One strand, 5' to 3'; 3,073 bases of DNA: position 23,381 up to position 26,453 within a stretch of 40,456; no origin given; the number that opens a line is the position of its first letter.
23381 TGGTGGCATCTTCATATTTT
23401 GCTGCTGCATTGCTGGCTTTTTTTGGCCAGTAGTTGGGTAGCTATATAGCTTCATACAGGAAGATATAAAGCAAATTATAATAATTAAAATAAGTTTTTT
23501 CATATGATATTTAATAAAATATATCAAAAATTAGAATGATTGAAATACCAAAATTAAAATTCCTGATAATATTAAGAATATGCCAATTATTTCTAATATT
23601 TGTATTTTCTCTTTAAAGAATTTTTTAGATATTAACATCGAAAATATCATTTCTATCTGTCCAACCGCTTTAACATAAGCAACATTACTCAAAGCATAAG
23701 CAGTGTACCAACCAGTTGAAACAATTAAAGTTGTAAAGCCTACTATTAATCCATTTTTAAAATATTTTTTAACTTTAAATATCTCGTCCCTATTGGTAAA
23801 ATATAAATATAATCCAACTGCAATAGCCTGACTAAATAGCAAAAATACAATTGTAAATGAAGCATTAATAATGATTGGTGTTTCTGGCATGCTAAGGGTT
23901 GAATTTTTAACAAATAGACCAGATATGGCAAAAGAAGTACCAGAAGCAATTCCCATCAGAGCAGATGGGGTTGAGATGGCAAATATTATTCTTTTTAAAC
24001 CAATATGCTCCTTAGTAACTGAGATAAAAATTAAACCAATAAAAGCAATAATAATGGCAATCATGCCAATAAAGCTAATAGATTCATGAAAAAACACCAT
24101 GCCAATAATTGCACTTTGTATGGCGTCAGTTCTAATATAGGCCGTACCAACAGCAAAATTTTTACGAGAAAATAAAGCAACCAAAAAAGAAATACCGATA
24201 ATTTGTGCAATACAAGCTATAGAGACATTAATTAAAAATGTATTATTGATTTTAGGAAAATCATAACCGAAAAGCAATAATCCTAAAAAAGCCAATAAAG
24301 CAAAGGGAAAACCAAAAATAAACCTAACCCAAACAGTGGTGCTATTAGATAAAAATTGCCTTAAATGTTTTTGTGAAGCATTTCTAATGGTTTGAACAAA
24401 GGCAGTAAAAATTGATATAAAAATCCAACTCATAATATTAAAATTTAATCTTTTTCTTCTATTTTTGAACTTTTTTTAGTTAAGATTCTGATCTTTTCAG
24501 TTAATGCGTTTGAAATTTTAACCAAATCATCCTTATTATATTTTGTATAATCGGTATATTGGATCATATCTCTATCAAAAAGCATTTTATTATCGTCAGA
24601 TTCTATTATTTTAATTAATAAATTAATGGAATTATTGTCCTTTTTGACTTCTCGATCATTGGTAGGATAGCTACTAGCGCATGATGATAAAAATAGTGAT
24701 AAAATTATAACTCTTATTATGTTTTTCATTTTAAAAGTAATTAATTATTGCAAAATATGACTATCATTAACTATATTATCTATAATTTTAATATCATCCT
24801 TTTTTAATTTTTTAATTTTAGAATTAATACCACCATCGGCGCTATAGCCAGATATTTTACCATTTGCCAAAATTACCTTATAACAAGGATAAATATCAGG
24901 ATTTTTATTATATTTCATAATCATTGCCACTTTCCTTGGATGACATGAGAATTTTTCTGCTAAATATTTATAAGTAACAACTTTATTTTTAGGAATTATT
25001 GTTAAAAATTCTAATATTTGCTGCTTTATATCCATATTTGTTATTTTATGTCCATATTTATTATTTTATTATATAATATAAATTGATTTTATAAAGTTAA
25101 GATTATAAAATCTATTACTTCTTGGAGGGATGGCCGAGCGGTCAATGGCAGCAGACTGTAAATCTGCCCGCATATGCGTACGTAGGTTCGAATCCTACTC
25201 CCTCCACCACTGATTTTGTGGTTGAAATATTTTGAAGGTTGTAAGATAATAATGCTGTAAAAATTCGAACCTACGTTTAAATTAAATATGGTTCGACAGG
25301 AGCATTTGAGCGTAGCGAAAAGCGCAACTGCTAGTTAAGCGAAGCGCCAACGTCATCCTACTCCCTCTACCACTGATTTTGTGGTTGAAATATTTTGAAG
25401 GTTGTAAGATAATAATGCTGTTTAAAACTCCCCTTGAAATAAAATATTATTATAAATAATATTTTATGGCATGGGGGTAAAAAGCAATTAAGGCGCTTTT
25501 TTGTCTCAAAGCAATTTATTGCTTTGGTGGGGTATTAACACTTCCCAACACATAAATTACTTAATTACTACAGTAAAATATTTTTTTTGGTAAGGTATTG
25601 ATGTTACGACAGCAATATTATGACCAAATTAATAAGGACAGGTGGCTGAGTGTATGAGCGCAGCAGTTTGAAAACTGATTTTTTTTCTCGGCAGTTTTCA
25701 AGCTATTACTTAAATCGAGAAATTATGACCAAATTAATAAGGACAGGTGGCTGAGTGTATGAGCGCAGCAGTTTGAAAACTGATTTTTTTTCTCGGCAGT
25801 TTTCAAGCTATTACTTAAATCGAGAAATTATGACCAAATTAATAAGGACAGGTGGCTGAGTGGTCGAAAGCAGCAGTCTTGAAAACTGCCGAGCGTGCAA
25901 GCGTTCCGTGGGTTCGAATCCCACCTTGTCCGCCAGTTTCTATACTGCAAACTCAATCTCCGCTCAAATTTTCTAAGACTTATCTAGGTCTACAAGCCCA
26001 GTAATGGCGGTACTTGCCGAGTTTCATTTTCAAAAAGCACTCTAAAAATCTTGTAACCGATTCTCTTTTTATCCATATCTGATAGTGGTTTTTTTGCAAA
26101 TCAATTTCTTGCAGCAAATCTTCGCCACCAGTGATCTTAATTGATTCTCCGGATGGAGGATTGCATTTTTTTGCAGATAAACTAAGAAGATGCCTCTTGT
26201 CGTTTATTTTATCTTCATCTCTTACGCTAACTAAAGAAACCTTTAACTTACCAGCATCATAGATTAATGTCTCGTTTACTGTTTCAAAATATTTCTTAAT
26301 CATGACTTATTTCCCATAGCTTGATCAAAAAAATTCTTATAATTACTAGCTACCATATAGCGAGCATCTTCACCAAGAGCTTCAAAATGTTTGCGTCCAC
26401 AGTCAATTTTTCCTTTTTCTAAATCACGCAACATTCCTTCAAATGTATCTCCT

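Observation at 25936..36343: Composite seven-gene defence-like operon: HTH, PLD/SNF2 helicase, DUF4391, Mod, HEPN/MNT, Res, orf107, directly downstream of tRNA-Ser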

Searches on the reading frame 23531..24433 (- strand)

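Call 110: search_protein_families(library=pfam, proteins=[window:23531-24433:-], max_evalue=0.001)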
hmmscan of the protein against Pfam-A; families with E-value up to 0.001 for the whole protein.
window:23531-24433:- (300 aa): 2 families
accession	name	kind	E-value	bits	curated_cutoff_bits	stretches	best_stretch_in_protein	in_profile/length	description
PF00892.27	EamA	-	1.1e-13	52.1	28.2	2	158-296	4-134/135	EamA-like transporter family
PF05653.20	Mg_trans_NIPA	-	4.1e-06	26.6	26.2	1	232-297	55-121/295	Magnesium transporter NIPA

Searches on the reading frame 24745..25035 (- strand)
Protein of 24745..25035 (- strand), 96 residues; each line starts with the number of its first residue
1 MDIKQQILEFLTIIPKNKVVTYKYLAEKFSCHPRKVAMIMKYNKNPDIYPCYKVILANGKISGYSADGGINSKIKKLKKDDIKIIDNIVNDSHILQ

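Call 110: search_protein_families(library=pfam, proteins=[window:24745-25035:-], max_evalue=0.001)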
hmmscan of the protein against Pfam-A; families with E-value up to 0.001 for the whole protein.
window:24745-25035:- (96 aa): 1 family
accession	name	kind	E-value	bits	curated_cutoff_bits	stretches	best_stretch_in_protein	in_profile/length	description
PF01035.26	DNA_binding_1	-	4.8e-16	58.8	27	1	3-80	2-79/81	6-O-methylguanine DNA methyltransferase, DNA binding domain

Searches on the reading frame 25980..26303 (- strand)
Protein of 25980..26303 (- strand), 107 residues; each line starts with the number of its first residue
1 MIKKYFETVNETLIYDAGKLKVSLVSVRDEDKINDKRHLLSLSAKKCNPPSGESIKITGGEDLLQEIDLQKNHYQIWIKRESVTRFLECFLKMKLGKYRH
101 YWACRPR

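Call 5: search_protein_families(library=pfam, proteins=[window:25980-26303:-], max_evalue=0.01)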
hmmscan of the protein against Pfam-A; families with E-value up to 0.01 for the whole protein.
window:25980-26303:- (107 aa): 0 families

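Call 6: search_protein_families(library=padloc, proteins=[window:25980-26303:-], max_evalue=0.01)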
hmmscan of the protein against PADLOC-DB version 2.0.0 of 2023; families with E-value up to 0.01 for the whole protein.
window:25980-26303:- (107 aa): 0 families

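Call 7: search_protein_families(library=ncbifam, proteins=[window:25980-26303:-], max_evalue=0.01)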
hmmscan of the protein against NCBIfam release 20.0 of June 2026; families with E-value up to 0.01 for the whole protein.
window:25980-26303:- (107 aa): 0 families

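Call 89: find_homologous_proteins(query=window:25980-26303:-, max_evalue=0.001)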
Query window:25980-26303:- (107 aa): 3 proteins with E <= 0.001 among 5 candidates.
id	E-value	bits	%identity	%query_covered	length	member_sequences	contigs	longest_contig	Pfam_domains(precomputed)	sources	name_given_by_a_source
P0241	1.7e-66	239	100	100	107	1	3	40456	-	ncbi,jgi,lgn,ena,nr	ncbi:hypothetical protein N8772_00170 [Rickettsiales bacterium]|nr:hypothetical protein [Rickettsial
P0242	6.8e-33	131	70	85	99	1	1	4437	-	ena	-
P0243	4.9e-19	86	74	57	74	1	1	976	-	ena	-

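Call 90: find_encoding_contigs(protein=P0242, flank=5000, max_places=3)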
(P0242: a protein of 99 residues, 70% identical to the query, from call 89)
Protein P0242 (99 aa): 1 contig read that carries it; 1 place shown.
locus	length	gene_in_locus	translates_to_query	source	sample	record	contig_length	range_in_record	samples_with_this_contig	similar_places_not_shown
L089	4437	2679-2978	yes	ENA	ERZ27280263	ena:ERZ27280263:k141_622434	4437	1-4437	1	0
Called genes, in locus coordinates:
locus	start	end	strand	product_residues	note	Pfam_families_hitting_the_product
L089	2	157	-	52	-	?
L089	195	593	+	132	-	PF01475:FUR (weak)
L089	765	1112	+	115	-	-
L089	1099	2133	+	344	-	PF13310:Virulence_RhuM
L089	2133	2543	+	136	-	-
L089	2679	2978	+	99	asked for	-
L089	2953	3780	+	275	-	PF14082:SduA_C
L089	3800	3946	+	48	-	-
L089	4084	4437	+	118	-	?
